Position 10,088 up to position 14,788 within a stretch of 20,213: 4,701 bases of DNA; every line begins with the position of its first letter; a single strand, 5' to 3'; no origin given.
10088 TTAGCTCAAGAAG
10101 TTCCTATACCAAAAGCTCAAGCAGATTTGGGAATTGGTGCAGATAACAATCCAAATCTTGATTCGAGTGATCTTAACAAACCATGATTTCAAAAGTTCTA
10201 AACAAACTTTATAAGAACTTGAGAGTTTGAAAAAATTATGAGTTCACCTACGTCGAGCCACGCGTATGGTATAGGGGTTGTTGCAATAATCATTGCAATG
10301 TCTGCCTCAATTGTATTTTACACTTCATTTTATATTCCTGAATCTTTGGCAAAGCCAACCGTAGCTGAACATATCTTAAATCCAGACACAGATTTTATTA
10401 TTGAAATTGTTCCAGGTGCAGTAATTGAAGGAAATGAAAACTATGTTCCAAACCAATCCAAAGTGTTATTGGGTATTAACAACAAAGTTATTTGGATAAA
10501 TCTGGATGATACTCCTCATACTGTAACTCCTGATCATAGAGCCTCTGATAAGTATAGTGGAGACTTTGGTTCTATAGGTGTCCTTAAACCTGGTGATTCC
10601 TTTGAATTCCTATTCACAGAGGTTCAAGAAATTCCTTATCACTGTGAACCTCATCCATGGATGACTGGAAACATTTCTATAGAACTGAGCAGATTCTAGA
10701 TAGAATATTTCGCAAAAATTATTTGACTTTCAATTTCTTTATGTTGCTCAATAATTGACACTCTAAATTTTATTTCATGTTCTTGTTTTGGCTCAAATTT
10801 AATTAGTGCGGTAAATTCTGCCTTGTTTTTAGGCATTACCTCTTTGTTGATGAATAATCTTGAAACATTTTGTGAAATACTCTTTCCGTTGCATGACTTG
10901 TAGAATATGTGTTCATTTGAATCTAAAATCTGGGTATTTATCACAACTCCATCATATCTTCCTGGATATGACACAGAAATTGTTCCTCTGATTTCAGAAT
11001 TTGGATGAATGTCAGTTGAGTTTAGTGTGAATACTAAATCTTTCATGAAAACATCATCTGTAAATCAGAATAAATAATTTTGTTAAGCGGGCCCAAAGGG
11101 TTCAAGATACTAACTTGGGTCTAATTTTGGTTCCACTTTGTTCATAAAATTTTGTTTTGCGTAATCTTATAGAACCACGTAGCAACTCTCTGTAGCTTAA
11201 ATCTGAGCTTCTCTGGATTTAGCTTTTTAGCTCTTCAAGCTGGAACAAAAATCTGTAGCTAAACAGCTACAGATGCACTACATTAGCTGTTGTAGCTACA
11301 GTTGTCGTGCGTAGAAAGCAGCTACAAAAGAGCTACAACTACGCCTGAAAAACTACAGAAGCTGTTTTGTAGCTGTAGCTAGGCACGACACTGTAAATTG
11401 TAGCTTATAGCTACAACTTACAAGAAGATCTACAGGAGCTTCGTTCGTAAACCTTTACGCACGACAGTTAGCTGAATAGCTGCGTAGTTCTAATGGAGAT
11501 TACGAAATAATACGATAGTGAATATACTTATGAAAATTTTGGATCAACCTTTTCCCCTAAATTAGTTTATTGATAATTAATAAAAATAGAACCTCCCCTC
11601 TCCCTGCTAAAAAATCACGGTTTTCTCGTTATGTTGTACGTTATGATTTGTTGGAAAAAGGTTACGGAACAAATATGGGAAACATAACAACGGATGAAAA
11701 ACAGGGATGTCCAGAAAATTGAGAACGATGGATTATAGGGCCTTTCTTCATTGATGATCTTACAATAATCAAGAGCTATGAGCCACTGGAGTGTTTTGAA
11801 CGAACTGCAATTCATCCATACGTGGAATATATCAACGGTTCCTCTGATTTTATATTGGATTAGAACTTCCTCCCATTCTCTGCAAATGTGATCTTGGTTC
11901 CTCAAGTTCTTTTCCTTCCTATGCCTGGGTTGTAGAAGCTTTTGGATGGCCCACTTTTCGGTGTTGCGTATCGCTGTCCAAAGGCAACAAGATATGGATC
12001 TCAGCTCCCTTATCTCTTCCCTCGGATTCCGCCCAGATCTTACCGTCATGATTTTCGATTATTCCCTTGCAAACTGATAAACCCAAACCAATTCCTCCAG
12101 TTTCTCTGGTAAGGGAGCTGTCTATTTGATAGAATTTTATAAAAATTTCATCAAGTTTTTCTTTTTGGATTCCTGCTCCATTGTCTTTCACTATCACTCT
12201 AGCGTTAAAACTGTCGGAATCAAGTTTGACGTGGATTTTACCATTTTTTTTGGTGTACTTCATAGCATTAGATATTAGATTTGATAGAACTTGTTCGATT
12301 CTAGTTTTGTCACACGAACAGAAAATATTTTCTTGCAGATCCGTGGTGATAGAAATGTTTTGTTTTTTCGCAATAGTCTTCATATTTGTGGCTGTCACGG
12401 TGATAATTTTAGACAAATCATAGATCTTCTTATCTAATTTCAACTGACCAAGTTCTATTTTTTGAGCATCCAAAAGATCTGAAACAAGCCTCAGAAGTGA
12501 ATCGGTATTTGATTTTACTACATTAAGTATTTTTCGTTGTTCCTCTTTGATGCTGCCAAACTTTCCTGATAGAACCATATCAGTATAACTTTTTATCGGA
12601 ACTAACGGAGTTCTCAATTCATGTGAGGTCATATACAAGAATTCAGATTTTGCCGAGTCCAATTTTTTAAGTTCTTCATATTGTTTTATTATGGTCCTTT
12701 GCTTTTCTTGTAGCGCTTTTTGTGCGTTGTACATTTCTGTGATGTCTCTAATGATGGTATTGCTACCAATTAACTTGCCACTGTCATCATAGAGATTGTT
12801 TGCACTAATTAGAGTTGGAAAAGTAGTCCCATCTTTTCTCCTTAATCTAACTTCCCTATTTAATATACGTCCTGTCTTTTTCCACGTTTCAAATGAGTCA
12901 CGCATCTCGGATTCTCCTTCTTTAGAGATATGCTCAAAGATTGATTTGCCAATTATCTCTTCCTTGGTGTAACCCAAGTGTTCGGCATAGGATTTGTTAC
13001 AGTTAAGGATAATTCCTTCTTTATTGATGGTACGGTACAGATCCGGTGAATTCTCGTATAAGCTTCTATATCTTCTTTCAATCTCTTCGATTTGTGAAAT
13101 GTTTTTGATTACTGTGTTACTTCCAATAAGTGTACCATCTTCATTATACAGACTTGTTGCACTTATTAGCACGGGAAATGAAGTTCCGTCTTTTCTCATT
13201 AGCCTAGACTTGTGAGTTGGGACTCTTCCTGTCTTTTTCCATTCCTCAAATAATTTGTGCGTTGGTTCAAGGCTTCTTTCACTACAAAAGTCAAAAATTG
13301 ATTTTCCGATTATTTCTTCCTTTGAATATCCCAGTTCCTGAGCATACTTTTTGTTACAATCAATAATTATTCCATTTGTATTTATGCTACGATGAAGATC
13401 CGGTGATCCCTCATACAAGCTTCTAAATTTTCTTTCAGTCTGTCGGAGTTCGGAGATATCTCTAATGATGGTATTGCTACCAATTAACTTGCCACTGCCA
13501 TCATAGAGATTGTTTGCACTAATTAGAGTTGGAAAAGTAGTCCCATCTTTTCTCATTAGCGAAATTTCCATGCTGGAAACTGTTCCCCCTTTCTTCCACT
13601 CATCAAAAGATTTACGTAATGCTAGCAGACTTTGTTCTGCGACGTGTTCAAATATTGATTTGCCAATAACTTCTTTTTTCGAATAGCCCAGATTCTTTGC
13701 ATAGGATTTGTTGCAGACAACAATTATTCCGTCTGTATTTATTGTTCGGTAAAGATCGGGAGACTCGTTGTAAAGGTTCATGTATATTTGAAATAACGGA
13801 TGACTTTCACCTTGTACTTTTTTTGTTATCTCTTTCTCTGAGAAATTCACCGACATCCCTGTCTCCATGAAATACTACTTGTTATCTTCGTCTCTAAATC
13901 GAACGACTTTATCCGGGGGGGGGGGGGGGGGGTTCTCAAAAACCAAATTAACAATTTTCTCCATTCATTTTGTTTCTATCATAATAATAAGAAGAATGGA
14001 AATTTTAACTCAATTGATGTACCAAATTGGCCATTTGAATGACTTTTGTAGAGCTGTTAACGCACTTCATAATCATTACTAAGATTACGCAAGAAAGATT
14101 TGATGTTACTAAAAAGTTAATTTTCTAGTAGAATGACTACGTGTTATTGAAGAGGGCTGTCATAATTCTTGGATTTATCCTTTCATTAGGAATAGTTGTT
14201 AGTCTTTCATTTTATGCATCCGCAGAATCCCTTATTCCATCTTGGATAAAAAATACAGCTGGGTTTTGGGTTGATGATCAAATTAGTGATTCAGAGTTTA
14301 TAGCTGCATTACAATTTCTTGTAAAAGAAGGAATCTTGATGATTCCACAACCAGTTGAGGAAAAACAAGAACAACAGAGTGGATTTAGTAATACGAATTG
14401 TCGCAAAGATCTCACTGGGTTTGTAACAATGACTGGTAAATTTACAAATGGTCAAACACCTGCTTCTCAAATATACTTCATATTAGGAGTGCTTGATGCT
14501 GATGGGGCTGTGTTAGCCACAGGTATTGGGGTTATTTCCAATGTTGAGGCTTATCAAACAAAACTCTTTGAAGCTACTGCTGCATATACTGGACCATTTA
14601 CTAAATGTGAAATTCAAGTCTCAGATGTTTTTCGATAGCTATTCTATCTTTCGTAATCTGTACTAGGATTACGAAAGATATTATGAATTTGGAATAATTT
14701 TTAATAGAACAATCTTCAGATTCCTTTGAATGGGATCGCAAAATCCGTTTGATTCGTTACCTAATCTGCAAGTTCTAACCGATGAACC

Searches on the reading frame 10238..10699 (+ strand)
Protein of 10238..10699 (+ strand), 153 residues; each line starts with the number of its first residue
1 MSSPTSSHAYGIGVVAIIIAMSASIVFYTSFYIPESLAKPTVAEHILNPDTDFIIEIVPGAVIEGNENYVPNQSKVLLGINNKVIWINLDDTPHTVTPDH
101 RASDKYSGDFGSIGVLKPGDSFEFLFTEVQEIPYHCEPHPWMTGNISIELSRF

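Call 40: search_protein_families(library=pfam, proteins=[window:10238-10699:+], max_evalue=0.001)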
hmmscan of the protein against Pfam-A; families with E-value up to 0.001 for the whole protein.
window:10238-10699:+ (153 aa): 1 family
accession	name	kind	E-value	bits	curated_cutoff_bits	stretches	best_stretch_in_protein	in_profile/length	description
PF00127.26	Copper-bind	-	1.9e-05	25.4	21.2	1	75-148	18-98/99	Copper binding proteins, plastocyanin/azurin family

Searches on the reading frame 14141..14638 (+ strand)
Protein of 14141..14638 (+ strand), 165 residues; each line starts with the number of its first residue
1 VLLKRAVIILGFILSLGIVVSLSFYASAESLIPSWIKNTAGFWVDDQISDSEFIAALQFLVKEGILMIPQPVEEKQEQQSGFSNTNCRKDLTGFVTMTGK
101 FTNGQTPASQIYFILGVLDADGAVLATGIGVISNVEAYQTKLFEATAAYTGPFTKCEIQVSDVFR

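Call 4: search_protein_families(library=pfam, proteins=[window:14141-14638:+], max_evalue=1)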
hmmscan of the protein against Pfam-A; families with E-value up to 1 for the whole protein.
window:14141-14638:+ (165 aa): 1 family
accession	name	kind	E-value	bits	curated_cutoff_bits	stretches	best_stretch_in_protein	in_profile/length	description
PF04444.19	Dioxygenase_N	-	0.1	12.8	27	1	31-64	7-40/75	Catechol dioxygenase N terminus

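Call 42: search_protein_families(library=phrogs, proteins=[window:14141-14638:+], max_evalue=0.1)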
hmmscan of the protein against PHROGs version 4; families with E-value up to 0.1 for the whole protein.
window:14141-14638:+ (165 aa): 0 families
